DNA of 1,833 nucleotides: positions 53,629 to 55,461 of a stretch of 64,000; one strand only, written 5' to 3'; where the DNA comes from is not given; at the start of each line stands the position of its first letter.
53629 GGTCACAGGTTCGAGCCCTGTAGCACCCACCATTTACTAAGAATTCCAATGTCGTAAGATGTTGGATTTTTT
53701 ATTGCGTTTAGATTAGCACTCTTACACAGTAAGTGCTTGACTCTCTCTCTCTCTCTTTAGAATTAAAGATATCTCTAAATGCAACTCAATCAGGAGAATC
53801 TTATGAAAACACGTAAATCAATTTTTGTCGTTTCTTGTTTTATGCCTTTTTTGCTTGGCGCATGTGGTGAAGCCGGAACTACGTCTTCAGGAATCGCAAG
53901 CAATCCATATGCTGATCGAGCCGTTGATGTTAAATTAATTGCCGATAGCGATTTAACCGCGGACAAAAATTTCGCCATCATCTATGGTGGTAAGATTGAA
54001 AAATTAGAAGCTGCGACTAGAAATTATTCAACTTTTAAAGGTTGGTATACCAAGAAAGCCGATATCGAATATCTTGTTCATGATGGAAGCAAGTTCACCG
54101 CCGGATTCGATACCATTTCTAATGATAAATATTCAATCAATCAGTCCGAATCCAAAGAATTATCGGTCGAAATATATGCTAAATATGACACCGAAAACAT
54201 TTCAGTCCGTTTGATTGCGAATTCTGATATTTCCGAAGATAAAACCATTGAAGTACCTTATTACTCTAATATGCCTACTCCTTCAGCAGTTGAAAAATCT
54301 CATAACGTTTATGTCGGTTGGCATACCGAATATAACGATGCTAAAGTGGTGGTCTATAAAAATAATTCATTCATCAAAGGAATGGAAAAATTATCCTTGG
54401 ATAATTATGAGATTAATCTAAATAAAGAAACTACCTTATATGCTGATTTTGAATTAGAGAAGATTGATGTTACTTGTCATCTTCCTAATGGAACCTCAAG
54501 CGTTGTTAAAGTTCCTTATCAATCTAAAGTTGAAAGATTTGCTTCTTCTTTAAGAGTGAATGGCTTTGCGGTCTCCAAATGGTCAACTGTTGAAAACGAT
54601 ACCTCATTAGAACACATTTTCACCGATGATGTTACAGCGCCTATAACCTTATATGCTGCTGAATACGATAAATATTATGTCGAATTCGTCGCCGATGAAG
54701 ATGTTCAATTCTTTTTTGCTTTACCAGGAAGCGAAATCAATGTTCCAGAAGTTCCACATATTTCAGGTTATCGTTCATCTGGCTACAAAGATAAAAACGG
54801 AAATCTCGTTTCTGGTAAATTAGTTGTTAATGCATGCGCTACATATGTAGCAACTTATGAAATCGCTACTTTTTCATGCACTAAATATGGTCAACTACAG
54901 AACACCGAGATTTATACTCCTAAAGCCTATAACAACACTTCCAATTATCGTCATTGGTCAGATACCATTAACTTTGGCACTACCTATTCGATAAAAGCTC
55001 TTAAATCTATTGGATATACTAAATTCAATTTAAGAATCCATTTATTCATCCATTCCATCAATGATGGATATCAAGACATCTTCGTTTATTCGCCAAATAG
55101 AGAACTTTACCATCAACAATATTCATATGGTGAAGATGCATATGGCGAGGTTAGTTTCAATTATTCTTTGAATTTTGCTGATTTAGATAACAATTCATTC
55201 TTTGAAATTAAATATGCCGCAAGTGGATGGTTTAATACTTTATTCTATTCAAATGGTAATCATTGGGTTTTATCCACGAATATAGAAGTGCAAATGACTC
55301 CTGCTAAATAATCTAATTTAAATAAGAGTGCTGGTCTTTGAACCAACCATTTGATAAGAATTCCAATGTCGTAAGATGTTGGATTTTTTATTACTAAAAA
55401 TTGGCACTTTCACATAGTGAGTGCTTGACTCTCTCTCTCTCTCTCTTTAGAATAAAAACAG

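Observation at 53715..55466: Two paralogous promoters whose -35/-10 spacer is a (CT)n microsatellite: candidate slipped-strand phase-variation switch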

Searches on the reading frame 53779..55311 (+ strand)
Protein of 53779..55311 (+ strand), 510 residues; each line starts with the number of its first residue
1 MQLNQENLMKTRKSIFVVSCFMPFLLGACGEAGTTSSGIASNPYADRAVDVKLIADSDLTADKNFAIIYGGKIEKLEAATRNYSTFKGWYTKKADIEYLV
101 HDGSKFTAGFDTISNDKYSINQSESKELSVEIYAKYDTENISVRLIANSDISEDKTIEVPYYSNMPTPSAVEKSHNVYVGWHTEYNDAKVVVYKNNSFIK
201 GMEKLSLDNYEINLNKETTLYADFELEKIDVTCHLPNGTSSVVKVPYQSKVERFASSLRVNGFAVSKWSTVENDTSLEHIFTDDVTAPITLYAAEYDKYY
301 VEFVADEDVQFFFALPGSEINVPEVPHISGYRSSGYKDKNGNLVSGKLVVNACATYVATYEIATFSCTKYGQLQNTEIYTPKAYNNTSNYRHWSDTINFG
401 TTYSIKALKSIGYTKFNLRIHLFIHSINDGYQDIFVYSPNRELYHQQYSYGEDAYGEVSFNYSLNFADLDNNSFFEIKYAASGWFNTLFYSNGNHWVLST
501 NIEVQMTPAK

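Call 13: search_protein_families(library=pfam, proteins=[window:53803-55311:+], max_evalue=0.01)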
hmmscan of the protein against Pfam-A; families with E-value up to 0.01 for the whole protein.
window:53803-55311:+ (502 aa): 1 family
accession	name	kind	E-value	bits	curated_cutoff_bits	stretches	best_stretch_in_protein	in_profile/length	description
PF09479.16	Flg_new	-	1.2e-07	32.2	27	1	58-86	15-43/65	Listeria-Bacteroides repeat domain (List_Bact_rpt)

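Call 21: find_encoding_contigs(protein=window:53779-55311:+, flank=3000, max_places=10)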
Protein window:53779-55311:+ (510 aa): 10 contigs read that carry it; 5 places shown.
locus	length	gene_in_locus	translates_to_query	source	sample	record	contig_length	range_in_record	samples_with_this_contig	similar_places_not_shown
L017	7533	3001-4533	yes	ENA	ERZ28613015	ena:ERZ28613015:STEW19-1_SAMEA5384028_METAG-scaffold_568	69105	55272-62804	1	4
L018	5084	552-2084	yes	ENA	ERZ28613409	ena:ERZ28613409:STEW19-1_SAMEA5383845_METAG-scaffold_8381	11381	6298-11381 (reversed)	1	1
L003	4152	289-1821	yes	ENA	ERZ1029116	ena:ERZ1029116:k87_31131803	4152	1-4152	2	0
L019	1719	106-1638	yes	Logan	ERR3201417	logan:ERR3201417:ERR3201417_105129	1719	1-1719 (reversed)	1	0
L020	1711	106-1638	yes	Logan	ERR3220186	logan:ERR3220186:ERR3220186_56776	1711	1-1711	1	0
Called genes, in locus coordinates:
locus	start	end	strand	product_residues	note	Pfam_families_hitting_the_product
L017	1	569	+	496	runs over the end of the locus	PF08903:DUF1846, PF20921:DUF1846_C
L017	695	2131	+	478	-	PF04326:SLFN_AlbA_2, PF13749:HATPase_c_4 (weak), PF08220:HTH_DeoR (weak), PF08279:HTH_11, PF13412:HTH_24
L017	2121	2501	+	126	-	-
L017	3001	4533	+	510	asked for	PF09479:Flg_new (faint)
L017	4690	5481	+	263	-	-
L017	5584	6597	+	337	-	PF17761:DUF1016_N, PF06250:YhcG_C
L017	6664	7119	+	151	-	PF01909:NTP_transf_2, PF18765:Polbeta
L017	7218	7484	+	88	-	PF02604:PhdYeFM_antitox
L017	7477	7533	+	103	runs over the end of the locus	PF05016:ParE_toxin (weak)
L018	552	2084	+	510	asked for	PF09479:Flg_new (faint)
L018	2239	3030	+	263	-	-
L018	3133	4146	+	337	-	PF17761:DUF1016_N, PF06250:YhcG_C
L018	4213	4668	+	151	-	PF01909:NTP_transf_2, PF18765:Polbeta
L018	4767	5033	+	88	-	PF02604:PhdYeFM_antitox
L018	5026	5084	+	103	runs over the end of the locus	PF05016:ParE_toxin (weak)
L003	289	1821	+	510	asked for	PF09479:Flg_new (faint)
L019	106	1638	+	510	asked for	PF09479:Flg_new (faint)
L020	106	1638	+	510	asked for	PF09479:Flg_new (faint)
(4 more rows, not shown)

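Call 25: find_homologous_proteins(query=window:53803-55308:+, max_evalue=0.001)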
Query window:53803-55308:+ (502 aa): 3 proteins with E <= 0.001 among 6257 candidates.
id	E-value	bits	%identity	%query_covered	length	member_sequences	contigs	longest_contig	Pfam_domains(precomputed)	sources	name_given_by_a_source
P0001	0.0e+0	1137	100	100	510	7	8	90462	PF09479.17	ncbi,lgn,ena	-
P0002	1.8e-227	774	67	100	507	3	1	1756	PF09479.17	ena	-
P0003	2.0e-163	563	52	100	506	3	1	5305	PF09479.17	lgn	-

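Call 26: find_encoding_contigs(protein=P0002, flank=6000, max_places=10)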
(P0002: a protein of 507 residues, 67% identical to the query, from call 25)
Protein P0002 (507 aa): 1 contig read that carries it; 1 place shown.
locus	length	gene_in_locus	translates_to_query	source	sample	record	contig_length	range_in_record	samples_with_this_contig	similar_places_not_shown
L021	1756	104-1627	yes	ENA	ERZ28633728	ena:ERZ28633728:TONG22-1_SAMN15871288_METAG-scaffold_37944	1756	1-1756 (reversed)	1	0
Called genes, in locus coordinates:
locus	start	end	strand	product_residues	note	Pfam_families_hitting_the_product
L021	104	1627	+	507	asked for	PF09479:Flg_new (faint)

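Call 27: find_encoding_contigs(protein=P0003, flank=6000, max_places=10)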
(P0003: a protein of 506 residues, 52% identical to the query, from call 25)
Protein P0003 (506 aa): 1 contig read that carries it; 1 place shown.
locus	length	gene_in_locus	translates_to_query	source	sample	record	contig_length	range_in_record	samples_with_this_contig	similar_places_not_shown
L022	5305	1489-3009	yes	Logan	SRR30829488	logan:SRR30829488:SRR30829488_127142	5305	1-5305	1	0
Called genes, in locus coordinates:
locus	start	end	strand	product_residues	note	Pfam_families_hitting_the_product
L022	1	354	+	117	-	?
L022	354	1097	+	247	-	PF00753:Lactamase_B, PF23023:Anti-Pycsar_Apyc1 (weak), PF12706:Lactamase_B_2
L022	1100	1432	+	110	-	-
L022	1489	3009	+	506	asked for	PF09479:Flg_new (faint)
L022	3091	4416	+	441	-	PF03721:UDPG_MGDP_dh_N, PF00984:UDPG_MGDP_dh, PF03720:UDPG_MGDP_dh_C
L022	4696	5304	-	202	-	?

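Call 32: list_cluster_members(proteins=[window:53779-55308:+, window:55466-56254:+, window:18442-19305:+, window:20048-20590:+])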
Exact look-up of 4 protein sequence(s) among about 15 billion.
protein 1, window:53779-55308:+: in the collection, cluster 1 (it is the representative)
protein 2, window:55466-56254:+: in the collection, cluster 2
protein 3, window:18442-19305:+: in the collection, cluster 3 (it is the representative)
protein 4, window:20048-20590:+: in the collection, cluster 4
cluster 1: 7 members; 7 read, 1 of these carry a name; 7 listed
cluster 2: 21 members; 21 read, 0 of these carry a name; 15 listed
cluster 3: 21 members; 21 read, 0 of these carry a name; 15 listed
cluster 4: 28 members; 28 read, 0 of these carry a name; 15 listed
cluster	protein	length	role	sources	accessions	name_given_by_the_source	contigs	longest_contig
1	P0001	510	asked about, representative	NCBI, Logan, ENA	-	-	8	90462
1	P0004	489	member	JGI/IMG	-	hypothetical protein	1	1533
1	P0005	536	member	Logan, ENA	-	-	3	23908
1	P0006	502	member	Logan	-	-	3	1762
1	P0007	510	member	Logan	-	-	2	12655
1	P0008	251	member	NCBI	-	-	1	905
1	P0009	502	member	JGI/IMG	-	-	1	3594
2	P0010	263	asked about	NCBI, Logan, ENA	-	-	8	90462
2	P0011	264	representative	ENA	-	-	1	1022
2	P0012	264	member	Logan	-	-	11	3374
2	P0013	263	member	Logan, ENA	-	-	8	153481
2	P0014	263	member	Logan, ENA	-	-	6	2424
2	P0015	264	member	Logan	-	-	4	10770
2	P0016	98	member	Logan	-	-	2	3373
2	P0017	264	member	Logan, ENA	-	-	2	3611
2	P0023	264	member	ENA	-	-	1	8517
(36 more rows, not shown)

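Call 34: find_encoding_contigs(protein=P0013, flank=4000, max_places=10)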
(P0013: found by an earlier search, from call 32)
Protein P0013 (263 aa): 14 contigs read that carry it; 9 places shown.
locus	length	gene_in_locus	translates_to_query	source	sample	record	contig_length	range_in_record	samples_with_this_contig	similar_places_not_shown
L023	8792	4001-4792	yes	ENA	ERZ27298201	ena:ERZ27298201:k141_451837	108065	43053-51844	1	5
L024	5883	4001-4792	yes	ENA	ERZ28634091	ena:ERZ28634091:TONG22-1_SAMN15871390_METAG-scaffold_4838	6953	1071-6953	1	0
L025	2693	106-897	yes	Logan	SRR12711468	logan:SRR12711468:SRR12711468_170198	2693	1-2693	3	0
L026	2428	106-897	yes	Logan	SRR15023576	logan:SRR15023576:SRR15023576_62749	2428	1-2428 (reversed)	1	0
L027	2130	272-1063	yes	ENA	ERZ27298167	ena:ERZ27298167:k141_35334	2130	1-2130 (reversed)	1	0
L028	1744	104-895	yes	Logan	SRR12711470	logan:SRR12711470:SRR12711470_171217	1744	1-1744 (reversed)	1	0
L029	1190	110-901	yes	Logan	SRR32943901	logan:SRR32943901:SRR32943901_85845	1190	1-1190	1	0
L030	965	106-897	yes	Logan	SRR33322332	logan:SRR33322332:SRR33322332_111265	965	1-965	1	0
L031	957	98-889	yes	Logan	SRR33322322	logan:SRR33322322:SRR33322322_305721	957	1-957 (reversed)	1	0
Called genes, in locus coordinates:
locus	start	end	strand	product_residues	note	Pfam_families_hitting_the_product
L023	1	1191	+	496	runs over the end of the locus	PF08903:DUF1846, PF20921:DUF1846_C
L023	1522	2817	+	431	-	PF04326:SLFN_AlbA_2, PF13749:HATPase_c_4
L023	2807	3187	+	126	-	-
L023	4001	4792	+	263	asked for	-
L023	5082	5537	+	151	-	PF01909:NTP_transf_2, PF18765:Polbeta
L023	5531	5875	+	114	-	PF01934:HepT-like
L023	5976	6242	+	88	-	PF02604:PhdYeFM_antitox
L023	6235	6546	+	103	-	PF05016:ParE_toxin (weak)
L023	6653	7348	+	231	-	PF27271:AF_1327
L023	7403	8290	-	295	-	-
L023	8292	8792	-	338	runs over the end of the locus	PF00149:Metallophos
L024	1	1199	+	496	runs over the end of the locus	PF08903:DUF1846, PF20921:DUF1846_C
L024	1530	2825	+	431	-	PF04326:SLFN_AlbA_2, PF13749:HATPase_c_4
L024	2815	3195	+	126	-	-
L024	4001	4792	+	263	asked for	-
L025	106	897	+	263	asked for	-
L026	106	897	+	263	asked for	-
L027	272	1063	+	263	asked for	-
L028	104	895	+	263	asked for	-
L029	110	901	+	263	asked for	-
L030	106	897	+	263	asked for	-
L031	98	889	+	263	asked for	-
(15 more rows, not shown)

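Call 35: find_encoding_contigs(protein=P0012, flank=4000, max_places=10)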
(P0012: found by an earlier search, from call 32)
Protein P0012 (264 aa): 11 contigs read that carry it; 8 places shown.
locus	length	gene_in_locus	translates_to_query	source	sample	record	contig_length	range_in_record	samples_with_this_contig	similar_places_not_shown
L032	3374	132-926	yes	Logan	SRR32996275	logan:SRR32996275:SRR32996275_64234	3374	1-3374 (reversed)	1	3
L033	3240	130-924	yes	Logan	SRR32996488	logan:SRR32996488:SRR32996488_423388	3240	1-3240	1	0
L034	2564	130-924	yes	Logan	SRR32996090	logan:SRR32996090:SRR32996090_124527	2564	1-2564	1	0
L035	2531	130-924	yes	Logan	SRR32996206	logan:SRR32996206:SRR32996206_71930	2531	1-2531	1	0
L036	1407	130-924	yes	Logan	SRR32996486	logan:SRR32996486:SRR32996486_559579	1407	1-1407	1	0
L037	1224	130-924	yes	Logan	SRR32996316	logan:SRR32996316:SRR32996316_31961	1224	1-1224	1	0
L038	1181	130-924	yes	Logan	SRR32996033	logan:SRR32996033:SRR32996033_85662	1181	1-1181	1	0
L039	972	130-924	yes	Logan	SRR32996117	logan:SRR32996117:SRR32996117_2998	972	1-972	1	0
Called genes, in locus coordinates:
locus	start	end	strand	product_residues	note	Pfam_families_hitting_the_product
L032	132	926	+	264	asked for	-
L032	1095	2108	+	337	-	PF17761:DUF1016_N, PF06250:YhcG_C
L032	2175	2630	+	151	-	PF01909:NTP_transf_2, PF18765:Polbeta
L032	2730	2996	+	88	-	PF02604:PhdYeFM_antitox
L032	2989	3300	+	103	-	PF05016:ParE_toxin (weak)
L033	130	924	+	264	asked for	-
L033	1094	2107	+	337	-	PF17761:DUF1016_N, PF06250:YhcG_C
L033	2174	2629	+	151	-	PF01909:NTP_transf_2, PF18765:Polbeta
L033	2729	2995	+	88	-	PF02604:PhdYeFM_antitox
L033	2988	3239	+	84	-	?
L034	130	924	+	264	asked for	-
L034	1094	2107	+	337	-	PF17761:DUF1016_N, PF06250:YhcG_C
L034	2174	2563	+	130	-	?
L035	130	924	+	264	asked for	-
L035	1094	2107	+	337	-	PF17761:DUF1016_N, PF06250:YhcG_C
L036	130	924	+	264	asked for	-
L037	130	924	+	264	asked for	-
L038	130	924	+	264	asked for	-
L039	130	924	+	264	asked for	-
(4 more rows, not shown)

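Call 38: find_encoding_contigs(protein=P0005, flank=3000, max_places=10)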
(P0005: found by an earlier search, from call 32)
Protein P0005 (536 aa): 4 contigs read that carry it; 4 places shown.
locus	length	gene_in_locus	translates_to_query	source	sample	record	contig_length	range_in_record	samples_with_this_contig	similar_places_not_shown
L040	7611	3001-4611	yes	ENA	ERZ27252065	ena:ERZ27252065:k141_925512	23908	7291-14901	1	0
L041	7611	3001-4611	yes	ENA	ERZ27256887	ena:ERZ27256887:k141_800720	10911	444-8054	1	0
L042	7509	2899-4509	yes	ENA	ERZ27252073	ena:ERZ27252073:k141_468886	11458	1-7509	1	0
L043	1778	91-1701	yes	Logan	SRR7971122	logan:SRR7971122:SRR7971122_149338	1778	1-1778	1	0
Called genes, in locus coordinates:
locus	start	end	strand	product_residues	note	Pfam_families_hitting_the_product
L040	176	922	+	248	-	PF02308:MgtC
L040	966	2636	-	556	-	PF02463:SMC_N, PF13175:AAA_15 (weak), PF13476:AAA_23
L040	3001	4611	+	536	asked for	PF09479:Flg_new (faint)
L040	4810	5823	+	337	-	PF17761:DUF1016_N, PF06250:YhcG_C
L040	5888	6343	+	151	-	PF01909:NTP_transf_2, PF18765:Polbeta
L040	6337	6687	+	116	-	PF01934:HepT-like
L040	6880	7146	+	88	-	PF02604:PhdYeFM_antitox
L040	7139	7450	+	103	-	PF05016:ParE_toxin (weak)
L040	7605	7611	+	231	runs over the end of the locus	PF27271:AF_1327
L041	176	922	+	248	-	PF02308:MgtC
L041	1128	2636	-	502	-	PF02463:SMC_N, PF13175:AAA_15 (weak), PF13476:AAA_23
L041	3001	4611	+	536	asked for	PF09479:Flg_new (faint)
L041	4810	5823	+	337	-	PF17761:DUF1016_N, PF06250:YhcG_C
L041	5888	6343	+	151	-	PF01909:NTP_transf_2, PF18765:Polbeta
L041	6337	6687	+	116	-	PF01934:HepT-like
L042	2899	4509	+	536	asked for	PF09479:Flg_new (faint)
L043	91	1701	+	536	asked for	PF09479:Flg_new (faint)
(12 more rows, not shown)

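Call 39: find_encoding_contigs(protein=P0015, flank=4000, max_places=10)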
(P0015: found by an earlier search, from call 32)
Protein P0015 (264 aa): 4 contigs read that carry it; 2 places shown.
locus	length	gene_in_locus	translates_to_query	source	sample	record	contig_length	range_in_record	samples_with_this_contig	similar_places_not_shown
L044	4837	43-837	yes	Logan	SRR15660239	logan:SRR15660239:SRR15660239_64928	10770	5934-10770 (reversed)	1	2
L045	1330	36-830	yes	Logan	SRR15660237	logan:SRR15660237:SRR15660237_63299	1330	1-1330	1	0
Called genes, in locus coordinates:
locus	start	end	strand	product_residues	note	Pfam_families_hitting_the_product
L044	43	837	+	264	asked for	-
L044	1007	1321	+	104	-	PF17761:DUF1016_N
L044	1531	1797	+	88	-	PF02604:PhdYeFM_antitox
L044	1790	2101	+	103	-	PF05016:ParE_toxin (weak)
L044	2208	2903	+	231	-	PF27271:AF_1327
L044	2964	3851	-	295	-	-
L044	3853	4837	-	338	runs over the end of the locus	PF00149:Metallophos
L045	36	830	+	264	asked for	-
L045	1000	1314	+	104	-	PF17761:DUF1016_N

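Call 41: find_encoding_contigs(protein=P0007, flank=3000, max_places=10)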
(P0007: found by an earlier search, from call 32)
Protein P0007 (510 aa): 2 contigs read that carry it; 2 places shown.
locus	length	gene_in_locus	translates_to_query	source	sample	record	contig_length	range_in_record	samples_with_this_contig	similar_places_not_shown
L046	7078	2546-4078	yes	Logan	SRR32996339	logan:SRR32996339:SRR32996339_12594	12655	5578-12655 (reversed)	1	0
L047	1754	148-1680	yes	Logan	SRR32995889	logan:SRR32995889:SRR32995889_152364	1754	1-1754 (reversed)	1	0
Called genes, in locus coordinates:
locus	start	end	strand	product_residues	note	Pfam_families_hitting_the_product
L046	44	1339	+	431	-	PF04326:SLFN_AlbA_2, PF13749:HATPase_c_4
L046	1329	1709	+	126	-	-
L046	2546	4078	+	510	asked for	PF09479:Flg_new (faint)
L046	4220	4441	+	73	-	-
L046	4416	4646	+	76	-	-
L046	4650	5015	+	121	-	-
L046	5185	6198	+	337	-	PF17761:DUF1016_N, PF06250:YhcG_C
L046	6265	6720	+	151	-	PF01909:NTP_transf_2, PF18765:Polbeta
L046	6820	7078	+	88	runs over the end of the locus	PF02604:PhdYeFM_antitox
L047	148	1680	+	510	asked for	PF09479:Flg_new (faint)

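Call 42: find_encoding_contigs(protein=P0014, flank=3000, max_places=10)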
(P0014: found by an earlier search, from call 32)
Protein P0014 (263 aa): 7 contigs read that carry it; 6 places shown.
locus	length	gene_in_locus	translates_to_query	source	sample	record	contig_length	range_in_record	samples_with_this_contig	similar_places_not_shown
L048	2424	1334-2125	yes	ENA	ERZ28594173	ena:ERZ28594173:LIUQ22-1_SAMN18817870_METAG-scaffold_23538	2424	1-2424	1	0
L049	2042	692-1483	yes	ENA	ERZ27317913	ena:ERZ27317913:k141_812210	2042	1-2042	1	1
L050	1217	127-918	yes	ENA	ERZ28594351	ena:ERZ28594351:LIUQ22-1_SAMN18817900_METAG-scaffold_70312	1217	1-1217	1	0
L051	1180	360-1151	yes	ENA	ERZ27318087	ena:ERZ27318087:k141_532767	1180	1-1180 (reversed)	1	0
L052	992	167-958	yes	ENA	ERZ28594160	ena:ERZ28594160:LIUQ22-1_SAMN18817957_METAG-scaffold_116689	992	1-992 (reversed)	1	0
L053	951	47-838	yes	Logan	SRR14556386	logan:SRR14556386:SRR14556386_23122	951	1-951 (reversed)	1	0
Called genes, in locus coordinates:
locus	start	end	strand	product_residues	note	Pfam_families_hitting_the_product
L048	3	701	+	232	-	?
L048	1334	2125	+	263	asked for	-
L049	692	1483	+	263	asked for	-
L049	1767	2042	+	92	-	?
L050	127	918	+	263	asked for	-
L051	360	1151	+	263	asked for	-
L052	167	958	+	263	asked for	-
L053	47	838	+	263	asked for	-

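Call 43: find_encoding_contigs(protein=P0023, flank=3000, max_places=10)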
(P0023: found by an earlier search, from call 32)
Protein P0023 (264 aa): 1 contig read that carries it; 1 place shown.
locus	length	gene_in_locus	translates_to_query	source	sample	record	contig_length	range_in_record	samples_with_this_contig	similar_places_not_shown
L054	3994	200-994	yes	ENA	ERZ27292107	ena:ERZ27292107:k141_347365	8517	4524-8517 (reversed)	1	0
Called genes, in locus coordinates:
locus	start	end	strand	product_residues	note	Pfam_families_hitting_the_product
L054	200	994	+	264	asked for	-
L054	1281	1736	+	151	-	PF01909:NTP_transf_2, PF18765:Polbeta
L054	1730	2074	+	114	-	PF01934:HepT-like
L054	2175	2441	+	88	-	PF02604:PhdYeFM_antitox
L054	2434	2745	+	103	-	PF05016:ParE_toxin (weak)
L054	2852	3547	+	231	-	PF27271:AF_1327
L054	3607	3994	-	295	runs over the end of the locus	-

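Call 45: search_protein_families(library=padloc, proteins=[window:53803-55311:+], max_evalue=0.01)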
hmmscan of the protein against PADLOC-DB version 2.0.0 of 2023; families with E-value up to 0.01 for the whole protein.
window:53803-55311:+ (502 aa): 0 families

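Call 46: search_protein_families(library=phrogs, proteins=[window:53803-55311:+], max_evalue=0.01)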
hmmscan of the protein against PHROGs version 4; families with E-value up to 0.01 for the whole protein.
window:53803-55311:+ (502 aa): 0 families

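Call 74: find_encoding_contigs(protein=P0006, flank=3000, max_places=10)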
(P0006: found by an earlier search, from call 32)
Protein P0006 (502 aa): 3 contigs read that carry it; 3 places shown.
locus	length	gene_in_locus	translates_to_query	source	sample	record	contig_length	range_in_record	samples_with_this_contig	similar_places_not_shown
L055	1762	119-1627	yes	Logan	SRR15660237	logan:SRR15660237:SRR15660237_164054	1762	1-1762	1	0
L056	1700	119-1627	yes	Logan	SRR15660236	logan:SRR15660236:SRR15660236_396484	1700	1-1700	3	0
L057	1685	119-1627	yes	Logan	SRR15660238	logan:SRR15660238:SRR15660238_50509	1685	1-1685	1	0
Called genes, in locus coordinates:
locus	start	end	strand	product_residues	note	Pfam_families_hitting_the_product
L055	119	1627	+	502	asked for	PF09479:Flg_new (faint)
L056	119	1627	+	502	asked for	PF09479:Flg_new (faint)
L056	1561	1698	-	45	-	?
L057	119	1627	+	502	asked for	PF09479:Flg_new (faint)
